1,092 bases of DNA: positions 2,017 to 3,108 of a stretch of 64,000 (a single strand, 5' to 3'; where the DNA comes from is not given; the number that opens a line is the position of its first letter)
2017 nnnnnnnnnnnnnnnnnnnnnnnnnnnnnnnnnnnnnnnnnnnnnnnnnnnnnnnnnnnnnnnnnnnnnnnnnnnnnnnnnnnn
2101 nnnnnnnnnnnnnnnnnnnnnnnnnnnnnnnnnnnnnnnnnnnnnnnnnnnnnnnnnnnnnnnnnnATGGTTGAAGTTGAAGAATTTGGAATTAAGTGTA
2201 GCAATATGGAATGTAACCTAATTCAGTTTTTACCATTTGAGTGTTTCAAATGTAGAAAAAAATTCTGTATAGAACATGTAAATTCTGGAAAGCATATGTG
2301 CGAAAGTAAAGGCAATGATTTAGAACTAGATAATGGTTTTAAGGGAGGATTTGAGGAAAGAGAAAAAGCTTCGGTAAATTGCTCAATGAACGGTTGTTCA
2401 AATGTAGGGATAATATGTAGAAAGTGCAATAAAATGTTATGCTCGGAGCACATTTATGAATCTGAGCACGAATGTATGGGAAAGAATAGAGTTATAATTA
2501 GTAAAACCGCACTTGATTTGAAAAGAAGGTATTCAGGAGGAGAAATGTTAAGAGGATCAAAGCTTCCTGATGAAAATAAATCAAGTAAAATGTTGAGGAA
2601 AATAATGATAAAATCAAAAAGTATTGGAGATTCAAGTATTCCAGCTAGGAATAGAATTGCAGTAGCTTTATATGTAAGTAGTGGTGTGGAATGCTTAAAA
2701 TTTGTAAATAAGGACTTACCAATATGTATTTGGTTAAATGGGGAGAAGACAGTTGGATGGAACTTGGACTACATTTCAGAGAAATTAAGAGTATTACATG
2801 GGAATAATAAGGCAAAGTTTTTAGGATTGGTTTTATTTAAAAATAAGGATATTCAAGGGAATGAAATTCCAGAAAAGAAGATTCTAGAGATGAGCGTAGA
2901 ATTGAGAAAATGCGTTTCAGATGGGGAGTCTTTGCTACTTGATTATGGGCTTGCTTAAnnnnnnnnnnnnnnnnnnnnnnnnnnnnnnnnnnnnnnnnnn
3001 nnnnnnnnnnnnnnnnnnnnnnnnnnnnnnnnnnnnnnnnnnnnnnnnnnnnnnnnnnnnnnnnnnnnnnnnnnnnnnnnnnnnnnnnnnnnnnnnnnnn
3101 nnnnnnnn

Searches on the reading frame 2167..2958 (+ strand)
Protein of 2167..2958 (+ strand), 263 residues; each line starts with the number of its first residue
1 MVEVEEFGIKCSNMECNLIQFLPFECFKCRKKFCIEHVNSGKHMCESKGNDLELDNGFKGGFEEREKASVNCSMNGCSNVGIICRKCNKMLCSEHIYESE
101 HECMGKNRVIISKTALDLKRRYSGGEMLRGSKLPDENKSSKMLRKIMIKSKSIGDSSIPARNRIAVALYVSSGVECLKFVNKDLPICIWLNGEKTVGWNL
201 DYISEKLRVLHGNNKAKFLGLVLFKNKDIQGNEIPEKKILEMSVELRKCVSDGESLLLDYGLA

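Call 7: search_protein_families(library=pfam, proteins=[window:2167-2958:+])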
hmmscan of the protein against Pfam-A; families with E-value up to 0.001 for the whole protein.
window:2167-2958:+ (263 aa): 4 families
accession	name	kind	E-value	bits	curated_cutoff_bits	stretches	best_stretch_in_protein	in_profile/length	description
PF01428.23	zf-AN1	-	1e-13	51.6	27.9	2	11-48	1-38/40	AN1-like Zinc finger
PF04236.20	Transp_Tc5_C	-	0.00013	22.7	27.4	1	66-103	24-63/63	Tc5 transposase C-terminal domain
PF25327.1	UBL_ZFAND1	-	0.00013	22.5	27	1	189-261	1-68/69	ZFAND1-like ubiquitin-like domain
PF02928.21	zf-C5HC2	-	0.00015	22.4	22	0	82-123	13-47/54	C5HC2 zinc finger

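Call 41: find_homologous_proteins(query=window:2167-2958:+, max_evalue=1e-10)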
Query window:2167-2958:+ (263 aa): 7 proteins with E <= 1e-10 among 174 candidates.
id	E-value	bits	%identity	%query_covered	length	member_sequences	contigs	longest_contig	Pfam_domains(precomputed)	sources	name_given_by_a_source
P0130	1.6e-162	557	95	100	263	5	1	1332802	PF01428.24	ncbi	ncbi:putative AN1-type zinc finger protein [Cryptosporidium hominis]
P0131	2.5e-129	448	77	100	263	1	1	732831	PF01428.24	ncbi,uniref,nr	ncbi:AN1-type zinc finger 1-like [Cryptosporidium sp. chipmunk genotype I]|uniref:AN1-type zinc fing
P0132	2.3e-111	390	68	100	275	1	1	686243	PF02928.22,PF01428.24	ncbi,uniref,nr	ncbi:uncharacterized protein cubi_03455 [Cryptosporidium ubiquitum]|uniref:AN1-type domain-containin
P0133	1.9e-105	370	66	99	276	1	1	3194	PF01428.24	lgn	-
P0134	1.2e-102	361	63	99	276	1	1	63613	PF01428.24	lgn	-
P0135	6.7e-102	359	63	99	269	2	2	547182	PF01428.24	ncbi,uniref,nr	ncbi:putative AN1-type zinc finger protein [Cryptosporidium canis]|uniref:AN1-type zinc finger prote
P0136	2.2e-60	222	48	98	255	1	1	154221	PF01428.24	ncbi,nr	ncbi:AN1-type zinc finger protein 1-like [Cryptosporidium felis]|nr:AN1-type zinc finger protein 1-l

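Call 42: find_encoding_contigs(protein=P0132, flank=10000, max_places=1)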
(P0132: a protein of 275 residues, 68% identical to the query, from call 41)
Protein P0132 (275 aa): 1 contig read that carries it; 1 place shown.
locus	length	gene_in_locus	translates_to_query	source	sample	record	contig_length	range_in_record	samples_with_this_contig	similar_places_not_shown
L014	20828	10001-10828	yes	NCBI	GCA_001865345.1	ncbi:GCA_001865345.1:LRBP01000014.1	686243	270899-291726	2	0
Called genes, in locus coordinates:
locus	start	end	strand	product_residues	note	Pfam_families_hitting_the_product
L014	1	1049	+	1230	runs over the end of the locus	-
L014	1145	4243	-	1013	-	PF01663:Phosphodiest (faint)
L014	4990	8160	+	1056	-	-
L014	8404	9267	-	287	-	-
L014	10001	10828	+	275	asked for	PF01428:zf-AN1 (weak), PF02928:zf-C5HC2 (faint), PF01428:zf-AN1 (weak)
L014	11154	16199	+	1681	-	PF00176:SNF2-rel_dom, PF00270:DEAD, PF04851:ResIII, PF11496:HDA2-3 (faint), PF00271:Helicase_C, PF00439:Bromodomain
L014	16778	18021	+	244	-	-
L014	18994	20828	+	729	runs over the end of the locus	-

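Call 43: find_encoding_contigs(protein=P0136, flank=10000, max_places=1)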
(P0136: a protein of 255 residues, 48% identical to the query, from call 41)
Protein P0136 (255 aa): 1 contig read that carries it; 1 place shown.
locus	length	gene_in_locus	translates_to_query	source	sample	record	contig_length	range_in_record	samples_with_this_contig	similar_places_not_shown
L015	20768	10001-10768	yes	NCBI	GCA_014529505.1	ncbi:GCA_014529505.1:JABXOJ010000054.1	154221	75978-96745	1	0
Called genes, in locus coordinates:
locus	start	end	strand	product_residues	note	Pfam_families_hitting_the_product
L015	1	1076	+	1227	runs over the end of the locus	-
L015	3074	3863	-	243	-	-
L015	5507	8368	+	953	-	-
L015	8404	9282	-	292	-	-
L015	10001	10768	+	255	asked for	PF01428:zf-AN1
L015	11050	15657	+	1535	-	PF00176:SNF2-rel_dom, PF00270:DEAD, PF04851:ResIII, PF18766:SWI2_SNF2 (faint), PF11496:HDA2-3 (faint), PF00271:Helicase_C, PF00439:Bromodomain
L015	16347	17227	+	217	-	-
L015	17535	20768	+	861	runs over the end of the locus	-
